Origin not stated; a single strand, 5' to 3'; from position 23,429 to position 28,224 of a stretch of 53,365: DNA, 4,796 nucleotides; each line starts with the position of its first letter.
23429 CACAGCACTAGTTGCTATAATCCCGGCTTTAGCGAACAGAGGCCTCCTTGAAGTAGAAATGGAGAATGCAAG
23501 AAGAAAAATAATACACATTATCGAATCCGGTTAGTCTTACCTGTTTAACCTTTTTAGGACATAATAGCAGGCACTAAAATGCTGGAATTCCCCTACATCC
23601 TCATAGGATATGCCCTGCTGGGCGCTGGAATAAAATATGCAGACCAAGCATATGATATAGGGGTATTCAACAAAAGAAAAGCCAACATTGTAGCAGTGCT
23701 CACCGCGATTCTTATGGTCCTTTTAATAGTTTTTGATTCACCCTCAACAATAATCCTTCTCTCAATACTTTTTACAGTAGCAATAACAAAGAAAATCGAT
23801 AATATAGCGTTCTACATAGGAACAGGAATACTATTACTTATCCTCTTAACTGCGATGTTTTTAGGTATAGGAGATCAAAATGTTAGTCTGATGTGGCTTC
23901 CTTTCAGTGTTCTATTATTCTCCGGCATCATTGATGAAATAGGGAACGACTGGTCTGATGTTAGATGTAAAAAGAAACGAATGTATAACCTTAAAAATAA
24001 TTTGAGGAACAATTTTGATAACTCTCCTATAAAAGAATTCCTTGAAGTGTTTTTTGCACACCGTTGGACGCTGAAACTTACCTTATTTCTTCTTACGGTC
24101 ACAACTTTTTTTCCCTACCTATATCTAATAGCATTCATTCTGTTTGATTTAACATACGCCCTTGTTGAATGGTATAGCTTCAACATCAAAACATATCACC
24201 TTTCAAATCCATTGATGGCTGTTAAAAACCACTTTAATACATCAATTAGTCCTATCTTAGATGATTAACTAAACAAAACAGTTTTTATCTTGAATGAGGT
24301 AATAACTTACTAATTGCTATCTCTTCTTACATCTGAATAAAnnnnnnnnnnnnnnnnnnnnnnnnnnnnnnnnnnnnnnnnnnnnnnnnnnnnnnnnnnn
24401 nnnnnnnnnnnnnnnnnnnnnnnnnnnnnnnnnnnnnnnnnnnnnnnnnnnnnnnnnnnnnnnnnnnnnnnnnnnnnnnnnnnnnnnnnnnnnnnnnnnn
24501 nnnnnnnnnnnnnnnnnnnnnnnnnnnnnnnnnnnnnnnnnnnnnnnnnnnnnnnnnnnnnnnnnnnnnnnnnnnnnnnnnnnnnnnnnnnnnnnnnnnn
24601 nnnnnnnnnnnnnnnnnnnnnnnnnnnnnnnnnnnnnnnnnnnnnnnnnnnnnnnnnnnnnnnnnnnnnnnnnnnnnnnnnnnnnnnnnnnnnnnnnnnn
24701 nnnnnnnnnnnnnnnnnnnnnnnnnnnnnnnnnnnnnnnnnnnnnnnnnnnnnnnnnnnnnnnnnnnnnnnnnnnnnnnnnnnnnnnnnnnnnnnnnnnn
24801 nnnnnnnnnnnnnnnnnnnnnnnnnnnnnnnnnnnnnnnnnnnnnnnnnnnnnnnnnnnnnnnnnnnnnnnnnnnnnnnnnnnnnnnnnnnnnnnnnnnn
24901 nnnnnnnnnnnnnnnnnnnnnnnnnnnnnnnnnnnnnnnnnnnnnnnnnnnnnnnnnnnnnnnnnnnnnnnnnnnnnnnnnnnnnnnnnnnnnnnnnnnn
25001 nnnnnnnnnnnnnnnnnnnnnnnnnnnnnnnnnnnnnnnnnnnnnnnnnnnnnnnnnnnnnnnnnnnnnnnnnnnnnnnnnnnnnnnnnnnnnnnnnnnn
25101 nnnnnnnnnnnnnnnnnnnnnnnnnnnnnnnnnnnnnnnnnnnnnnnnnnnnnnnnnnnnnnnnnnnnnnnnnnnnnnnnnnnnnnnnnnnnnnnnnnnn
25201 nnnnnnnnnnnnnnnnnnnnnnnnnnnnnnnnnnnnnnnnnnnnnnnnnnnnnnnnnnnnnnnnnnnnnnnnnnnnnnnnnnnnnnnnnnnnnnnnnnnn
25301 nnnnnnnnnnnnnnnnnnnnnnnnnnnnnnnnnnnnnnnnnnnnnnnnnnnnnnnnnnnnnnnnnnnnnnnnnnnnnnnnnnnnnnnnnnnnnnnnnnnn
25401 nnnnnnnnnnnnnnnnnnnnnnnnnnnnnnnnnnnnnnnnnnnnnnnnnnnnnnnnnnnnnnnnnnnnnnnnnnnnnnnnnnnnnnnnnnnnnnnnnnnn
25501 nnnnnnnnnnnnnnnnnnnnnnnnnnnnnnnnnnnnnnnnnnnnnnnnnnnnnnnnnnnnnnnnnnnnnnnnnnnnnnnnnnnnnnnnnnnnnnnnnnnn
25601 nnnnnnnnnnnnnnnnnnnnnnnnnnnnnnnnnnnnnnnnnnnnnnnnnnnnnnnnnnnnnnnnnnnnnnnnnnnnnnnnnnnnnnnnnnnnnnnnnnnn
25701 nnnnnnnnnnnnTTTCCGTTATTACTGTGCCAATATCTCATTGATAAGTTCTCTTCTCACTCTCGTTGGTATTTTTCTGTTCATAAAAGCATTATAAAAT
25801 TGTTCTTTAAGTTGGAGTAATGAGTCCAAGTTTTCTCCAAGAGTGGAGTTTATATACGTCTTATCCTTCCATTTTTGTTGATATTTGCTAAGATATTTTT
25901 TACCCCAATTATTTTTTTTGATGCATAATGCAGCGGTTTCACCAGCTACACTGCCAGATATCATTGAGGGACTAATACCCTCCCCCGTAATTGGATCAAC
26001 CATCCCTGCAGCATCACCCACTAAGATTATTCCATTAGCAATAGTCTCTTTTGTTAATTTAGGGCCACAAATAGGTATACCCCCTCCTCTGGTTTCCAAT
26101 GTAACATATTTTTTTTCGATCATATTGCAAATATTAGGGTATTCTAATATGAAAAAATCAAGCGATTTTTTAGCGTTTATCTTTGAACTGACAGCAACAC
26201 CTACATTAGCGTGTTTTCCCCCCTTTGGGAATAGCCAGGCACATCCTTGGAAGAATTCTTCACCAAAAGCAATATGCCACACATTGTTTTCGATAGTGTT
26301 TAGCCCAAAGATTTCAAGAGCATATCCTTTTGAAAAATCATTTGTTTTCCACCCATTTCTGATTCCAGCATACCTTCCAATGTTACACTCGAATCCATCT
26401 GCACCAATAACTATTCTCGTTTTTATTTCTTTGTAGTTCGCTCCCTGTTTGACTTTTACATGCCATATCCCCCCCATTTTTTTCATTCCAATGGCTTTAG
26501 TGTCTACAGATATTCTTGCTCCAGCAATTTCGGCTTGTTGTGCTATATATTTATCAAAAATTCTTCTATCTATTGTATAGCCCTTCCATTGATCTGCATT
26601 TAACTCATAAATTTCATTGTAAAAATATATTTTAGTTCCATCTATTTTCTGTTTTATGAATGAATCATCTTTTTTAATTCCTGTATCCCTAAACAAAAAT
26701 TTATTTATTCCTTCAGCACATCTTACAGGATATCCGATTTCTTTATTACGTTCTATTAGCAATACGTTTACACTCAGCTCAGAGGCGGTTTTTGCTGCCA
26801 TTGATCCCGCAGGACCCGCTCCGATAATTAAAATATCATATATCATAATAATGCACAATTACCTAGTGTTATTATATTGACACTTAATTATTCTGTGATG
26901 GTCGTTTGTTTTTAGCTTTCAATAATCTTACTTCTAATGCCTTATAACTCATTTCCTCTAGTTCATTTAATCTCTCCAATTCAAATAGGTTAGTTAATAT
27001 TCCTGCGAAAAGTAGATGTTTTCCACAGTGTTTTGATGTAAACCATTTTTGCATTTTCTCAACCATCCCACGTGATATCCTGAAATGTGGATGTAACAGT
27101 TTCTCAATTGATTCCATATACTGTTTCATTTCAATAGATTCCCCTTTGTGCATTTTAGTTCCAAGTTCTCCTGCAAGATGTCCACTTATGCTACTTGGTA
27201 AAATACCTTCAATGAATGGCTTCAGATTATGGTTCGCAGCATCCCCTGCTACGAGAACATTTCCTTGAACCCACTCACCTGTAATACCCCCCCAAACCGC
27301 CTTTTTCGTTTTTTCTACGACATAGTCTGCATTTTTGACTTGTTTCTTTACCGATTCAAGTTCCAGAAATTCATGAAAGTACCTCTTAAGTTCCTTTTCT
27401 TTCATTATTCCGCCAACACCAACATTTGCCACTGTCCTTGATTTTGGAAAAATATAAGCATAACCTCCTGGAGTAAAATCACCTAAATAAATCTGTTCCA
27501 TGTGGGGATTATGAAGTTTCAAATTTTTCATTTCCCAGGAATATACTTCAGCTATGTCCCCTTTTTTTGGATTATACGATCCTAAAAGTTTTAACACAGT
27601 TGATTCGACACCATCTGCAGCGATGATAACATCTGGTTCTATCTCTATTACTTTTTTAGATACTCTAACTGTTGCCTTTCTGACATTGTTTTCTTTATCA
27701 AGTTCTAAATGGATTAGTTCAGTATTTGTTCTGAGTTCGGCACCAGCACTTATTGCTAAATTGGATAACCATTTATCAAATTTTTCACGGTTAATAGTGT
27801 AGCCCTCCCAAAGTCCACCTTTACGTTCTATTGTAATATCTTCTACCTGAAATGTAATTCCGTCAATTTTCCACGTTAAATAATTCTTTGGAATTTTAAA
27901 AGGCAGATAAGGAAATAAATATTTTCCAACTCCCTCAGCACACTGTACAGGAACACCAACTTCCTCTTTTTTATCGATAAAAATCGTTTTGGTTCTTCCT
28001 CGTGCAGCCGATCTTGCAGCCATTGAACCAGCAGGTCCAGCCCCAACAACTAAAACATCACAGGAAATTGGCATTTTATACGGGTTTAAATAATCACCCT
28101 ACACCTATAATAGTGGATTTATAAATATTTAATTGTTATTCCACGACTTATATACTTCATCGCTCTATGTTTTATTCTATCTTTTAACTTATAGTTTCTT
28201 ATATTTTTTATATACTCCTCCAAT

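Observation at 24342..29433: FIST - GGR - GGR - FIST cluster with a compositionally foreign core whose edges fall inside the FIST genes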

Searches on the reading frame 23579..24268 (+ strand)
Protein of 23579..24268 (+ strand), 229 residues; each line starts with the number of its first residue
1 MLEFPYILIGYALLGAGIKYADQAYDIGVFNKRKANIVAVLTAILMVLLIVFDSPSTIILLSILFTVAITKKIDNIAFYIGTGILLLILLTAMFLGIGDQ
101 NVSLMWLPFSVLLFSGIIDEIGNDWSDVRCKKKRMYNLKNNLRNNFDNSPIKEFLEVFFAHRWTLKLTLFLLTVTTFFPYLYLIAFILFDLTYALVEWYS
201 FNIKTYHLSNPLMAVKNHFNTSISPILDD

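Call 3: search_protein_families(library=pfam, proteins=[window:23579-24268:+], max_evalue=0.01)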
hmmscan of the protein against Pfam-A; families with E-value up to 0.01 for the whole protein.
window:23579-24268:+ (229 aa): 0 families

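Call 4: search_protein_families(library=ncbifam, proteins=[window:23579-24268:+], max_evalue=0.01)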
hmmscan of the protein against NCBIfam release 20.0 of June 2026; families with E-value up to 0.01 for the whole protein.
window:23579-24268:+ (229 aa): 1 family
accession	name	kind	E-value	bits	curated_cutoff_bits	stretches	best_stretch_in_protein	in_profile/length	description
TIGR03987.1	TIGR03987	subfamily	0.003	17.6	78.2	1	20-92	10-79/120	HsmA family protein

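Call 27: search_protein_families(library=pfam, proteins=[window:23579-24268:+], max_evalue=1)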
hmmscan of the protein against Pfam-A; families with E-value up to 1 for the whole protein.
window:23579-24268:+ (229 aa): 0 families

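Call 79: search_protein_families(library=ncbifam, alignment_id=A5, max_evalue=0.1)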
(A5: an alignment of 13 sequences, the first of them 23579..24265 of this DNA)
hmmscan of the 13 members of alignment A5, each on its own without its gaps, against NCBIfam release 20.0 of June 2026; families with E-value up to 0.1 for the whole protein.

A. member 1, window:23579-24265:+ (229 aa): 1 family
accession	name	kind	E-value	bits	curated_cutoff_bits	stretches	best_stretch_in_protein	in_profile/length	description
TIGR03987.1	TIGR03987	subfamily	0.003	17.6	78.2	1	20-92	10-79/120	HsmA family protein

B. families by the number of members that match (of 13 scanned): 2 families
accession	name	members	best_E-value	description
TIGR03987.1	TIGR03987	1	0.003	HsmA family protein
TIGR03493.1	cellullose_BcsF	1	0.069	cellulose biosynthesis protein BcsF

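Call 80: search_solved_structures(query=A5, max_evalue=10)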
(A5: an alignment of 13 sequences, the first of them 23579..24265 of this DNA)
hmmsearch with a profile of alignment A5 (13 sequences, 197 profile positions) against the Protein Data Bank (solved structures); distinct sequences matched with E-value up to 10: 0.

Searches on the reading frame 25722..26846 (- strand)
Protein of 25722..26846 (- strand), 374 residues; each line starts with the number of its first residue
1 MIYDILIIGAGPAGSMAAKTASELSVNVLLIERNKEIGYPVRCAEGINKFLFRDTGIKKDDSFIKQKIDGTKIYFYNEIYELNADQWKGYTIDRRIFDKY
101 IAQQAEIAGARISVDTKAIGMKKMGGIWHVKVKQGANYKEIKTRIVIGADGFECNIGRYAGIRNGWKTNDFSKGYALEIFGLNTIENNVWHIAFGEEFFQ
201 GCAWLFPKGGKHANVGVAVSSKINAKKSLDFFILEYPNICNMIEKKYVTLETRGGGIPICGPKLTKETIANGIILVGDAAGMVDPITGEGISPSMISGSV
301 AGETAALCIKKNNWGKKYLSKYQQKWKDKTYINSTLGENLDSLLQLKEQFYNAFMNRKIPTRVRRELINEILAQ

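Call 3: search_protein_families(library=pfam, proteins=[window:25722-26846:-], max_evalue=0.01)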
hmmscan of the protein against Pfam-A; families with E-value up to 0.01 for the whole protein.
window:25722-26846:- (374 aa): 15 families
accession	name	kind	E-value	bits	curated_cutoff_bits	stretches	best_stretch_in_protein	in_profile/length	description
PF01494.25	FAD_binding_3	-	2.5e-12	47.1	22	1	4-295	3-308/349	FAD binding domain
PF12831.13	FAD_oxidored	-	9.5e-11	42.1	27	1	4-162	1-155/416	FAD dependent oxidoreductase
PF22578.2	GGR_cat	-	2e-08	34.4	27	1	178-240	9-75/88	Geranylgeranyl reductase catalytic domain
PF05834.18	Lycopene_cycl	-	5.7e-08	32.7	23.4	1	4-155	1-145/380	Lycopene cyclase protein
PF04820.20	Trp_halogenase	-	9.4e-08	31.8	21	1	89-291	152-340/458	Tryptophan halogenase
PF03486.20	HI0933_like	-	3.5e-07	30.4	50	1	4-42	2-40/244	HI0933-like protein Rossmann domain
PF01266.30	DAO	-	2.6e-06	27.7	27.9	1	4-38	1-35/353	FAD dependent oxidoreductase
PF07992.20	Pyr_redox_2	-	1e-05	25.5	26.1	1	3-37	1-35/291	Pyridine nucleotide-disulphide oxidoreductase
PF13450.12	NAD_binding_8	-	5.7e-05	23.8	21.9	1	7-38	1-32/68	NAD(P)-binding Rossmann-like domain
PF00890.30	FAD_binding_2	-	7.6e-05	22.5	20.4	1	4-56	1-53/414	FAD binding domain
PF01134.28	GIDA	-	0.00049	19.7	22.1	1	4-36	1-33/391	Glucose inhibited division protein A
PF13738.12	Pyr_redox_3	-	0.0021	17.8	30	0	6-38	1-33/305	Pyridine nucleotide-disulphide oxidoreductase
PF01262.27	AlaDh_PNT_C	-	0.0023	17.8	23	1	5-36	31-62/214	Alanine dehydrogenase/PNT, C-terminal domain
PF01946.23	Thi4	-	0.0047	16.6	26.2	0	3-38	18-54/235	Thi4 family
PF00070.33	Pyr_redox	-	0.0051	17.7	22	0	5-38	2-35/82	Pyridine nucleotide-disulphide oxidoreductase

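Call 4: search_protein_families(library=ncbifam, proteins=[window:25722-26846:-], max_evalue=0.01)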
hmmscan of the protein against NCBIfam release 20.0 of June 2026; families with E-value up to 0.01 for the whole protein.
window:25722-26846:- (374 aa): 76 families (the best 25 are shown)
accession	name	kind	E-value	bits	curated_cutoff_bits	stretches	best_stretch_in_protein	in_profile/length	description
TIGR02032.1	GG-red-SF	subfamily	2.3e-58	198.3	158.8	1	3-304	1-296/297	geranylgeranyl reductase family protein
NF041160.1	DGGPL_Thplmales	equivalog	1.1e-55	189.1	780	1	2-329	3-334/396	digeranylgeranylglycerophospholipid reductase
NF041080.1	DGGGPL_reductase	equivalog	2e-34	119.2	580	1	3-330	2-336/447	digeranylgeranylglycerophospholipid reductase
TIGR02023.1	BchP-ChlP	subfamily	2.7e-28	99.1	343.3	1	3-331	1-321/388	geranylgeranyl diphosphate reductase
NF049967.1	QhpG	equivalog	3.5e-18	65.7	240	1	5-306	1-287/423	flavin-dependent monooxygenase QhpG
NF038171.1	maturase_LodB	equivalog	1.1e-16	60.9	400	2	4-163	1-170/361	lysine-epsilon-oxidase maturase LodB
NF045655.1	MkRedMenJ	equivalog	3.3e-16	59.2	700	1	4-323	6-333/406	menaquinone reductase MenJ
NF041385.1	Dggglyphlred_Halo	equivalog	1e-15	57.2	700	1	3-345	5-355/405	digeranylgeranylglycerophospholipid reductase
NF008519.0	PRK11445.1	equivalog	3e-14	53.1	303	1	3-321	4-314/355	FAD-binding protein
NF007542.0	PRK10157.1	subfamily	6.6e-14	51.4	610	1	2-336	5-362/428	FAD-dependent oxidoreductase FixC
NF005951.1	PRK08020.1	equivalog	4.6e-13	48.7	590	1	88-367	102-366/388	3-demethoxyubiquinol 3-hydroxylase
TIGR01988.1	Ubi-OHases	subfamily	3.3e-12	46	224.65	1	265-345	272-354/387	ubiquinone biosynthesis hydroxylase, UbiH/UbiF/VisC/COQ6 family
NF007450.0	PRK10015.1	subfamily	1.3e-11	43.8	466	1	3-329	6-355/429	FAD-dependent oxidoreductase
TIGR02028.1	ChlP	equivalog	1.2e-10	40.7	505.3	1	6-334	4-334/398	geranylgeranyl reductase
NF033113.0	halo_ClmS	equivalog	1.8e-09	36.6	900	2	92-319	104-334/570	chloramphenicol-biosynthetic FADH2-dependent halogenase CmlS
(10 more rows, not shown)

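Call 57: search_solved_structures(query=window:25722-26846:-, max_evalue=1e-10, show_alignments=1)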
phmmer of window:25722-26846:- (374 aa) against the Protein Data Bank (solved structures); distinct sequences matched with E-value up to 1e-10: 9.
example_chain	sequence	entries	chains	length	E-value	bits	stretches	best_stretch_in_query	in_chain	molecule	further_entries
3oz2_A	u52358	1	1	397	2.5e-50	174.8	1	3-329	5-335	Digeranylgeranylglycerophospholipid reductase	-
4opl_A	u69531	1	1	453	1.6e-15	60.3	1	3-305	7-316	Conserved Archaeal protein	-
4opt_A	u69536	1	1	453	1.7e-15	60.2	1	3-305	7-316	Conserved Archaeal protein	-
3atq_A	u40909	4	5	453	7.7e-15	58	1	3-305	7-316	Conserved Archaeal protein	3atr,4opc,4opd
4opu_A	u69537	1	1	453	7.9e-15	58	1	3-305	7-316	Conserved Archaeal protein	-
4opg_A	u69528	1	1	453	8.1e-15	57.9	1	3-305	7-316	Conserved Archaeal protein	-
4opi_A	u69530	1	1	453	4.3e-14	55.5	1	3-305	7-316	Conserved Archaeal protein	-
3nix_A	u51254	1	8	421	4.9e-12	48.8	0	4-162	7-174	Flavoprotein/dehydrogenase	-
5dbj_E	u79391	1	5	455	1.8e-11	46.9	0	266-323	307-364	FADH2-dependent halogenase PltA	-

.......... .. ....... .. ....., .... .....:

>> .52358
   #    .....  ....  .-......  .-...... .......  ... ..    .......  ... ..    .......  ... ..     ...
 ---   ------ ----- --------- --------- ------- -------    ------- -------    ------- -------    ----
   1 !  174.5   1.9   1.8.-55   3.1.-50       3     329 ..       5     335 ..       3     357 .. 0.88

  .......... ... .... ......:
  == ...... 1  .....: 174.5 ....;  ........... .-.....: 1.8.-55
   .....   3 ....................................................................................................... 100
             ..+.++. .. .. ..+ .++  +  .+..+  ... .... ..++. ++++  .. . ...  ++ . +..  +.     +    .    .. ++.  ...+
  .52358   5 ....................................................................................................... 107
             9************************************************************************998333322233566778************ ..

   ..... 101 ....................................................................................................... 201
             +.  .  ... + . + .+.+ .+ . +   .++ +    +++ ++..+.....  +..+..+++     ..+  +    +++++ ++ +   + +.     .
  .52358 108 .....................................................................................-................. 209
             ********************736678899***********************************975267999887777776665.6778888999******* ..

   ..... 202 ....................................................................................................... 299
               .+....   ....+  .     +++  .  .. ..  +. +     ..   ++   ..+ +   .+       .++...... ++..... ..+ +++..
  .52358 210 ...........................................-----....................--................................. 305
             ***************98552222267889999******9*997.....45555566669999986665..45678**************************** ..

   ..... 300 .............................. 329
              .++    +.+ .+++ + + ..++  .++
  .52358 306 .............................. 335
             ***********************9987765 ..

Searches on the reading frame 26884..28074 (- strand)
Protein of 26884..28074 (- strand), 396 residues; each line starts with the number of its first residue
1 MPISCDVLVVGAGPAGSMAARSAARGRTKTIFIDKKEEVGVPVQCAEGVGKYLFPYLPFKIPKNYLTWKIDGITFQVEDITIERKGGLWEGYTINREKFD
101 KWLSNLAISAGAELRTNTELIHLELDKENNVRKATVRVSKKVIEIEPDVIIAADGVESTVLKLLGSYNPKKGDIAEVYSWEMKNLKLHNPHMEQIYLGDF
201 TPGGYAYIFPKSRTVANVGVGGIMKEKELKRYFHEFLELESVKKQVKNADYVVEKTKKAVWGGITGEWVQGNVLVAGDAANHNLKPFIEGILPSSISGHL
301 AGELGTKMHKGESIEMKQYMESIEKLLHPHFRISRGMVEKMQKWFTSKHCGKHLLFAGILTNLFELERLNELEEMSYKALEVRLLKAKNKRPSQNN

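Call 3: search_protein_families(library=pfam, proteins=[window:26884-28074:-], max_evalue=0.01)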
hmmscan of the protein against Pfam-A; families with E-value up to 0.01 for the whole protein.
window:26884-28074:- (396 aa): 10 families
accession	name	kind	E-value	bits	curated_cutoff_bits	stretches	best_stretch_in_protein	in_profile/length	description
PF01494.25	FAD_binding_3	-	2.1e-15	57.2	22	1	93-281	96-294/349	FAD binding domain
PF22578.2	GGR_cat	-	6.3e-13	48.9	27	1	173-245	1-76/88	Geranylgeranyl reductase catalytic domain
PF01266.30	DAO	-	2.1e-09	37.8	27.9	1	86-212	136-261/353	FAD dependent oxidoreductase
PF12831.13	FAD_oxidored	-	2.6e-07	30.7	27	1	6-153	1-143/416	FAD dependent oxidoreductase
PF03486.20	HI0933_like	-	1.7e-06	28.1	50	1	6-46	2-42/244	HI0933-like protein Rossmann domain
PF00890.30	FAD_binding_2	-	3.8e-06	26.8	20.4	1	6-49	1-44/414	FAD binding domain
PF07992.20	Pyr_redox_2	-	2.1e-05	24.5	26.1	1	6-166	2-119/291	Pyridine nucleotide-disulphide oxidoreductase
PF01134.28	GIDA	-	0.0016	18.1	22.1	1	6-49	1-44/391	Glucose inhibited division protein A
PF04820.20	Trp_halogenase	-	0.0025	17.2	21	0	6-27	1-22/458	Tryptophan halogenase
PF13450.12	NAD_binding_8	-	0.0063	17.2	21.9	0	9-45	1-37/68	NAD(P)-binding Rossmann-like domain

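Call 4: search_protein_families(library=ncbifam, proteins=[window:26884-28074:-], max_evalue=0.01)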
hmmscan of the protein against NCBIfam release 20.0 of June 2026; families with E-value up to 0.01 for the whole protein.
window:26884-28074:- (396 aa): 52 families (the best 25 are shown)
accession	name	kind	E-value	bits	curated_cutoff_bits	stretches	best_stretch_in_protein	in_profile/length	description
TIGR02032.1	GG-red-SF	subfamily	6.3e-48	164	158.8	1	6-303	2-295/297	geranylgeranyl reductase family protein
NF041160.1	DGGPL_Thplmales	equivalog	1.4e-43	149.3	780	1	4-332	3-336/396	digeranylgeranylglycerophospholipid reductase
TIGR02023.1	BchP-ChlP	subfamily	6.6e-29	101.1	343.3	1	6-345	2-335/388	geranylgeranyl diphosphate reductase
NF041080.1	DGGGPL_reductase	equivalog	4.1e-27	95.1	580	1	6-280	3-286/447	digeranylgeranylglycerophospholipid reductase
TIGR02028.1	ChlP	equivalog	1.7e-14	53.4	505.3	1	7-346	3-346/398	geranylgeranyl reductase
NF041385.1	Dggglyphlred_Halo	equivalog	5e-13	48.3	700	1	4-228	4-229/405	digeranylgeranylglycerophospholipid reductase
NF038171.1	maturase_LodB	equivalog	1.7e-11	43.8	400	1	6-348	1-355/361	lysine-epsilon-oxidase maturase LodB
NF045655.1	MkRedMenJ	equivalog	2.7e-11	43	700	1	3-304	3-314/406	menaquinone reductase MenJ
NF008519.0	PRK11445.1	equivalog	3.1e-10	39.8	303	1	5-214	4-211/355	FAD-binding protein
NF004829.0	PRK06183.1-3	subfamily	2.3e-09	36.5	390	0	4-38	8-42/520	bifunctional 3-(3-hydroxy-phenyl)propionate/3-hydroxycinnamic acid hydroxylase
NF004780.0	PRK06126.1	subfamily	5.4e-09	34.9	445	1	94-189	124-220/552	hypothetical protein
NF004831.0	PRK06183.1-5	equivalog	7.4e-09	34.6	546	0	110-166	124-179/568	bifunctional 3-(3-hydroxy-phenyl)propionate/3-hydroxycinnamic acid hydroxylase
TIGR01372.1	soxA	subfamily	3e-08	31.9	1164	1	4-41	168-205/996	sarcosine oxidase subunit alpha family protein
NF049967.1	QhpG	equivalog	1.2e-07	31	240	1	7-155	1-139/423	flavin-dependent monooxygenase QhpG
NF007542.0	PRK10157.1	subfamily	2.7e-07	29.7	610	1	6-167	7-173/428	FAD-dependent oxidoreductase FixC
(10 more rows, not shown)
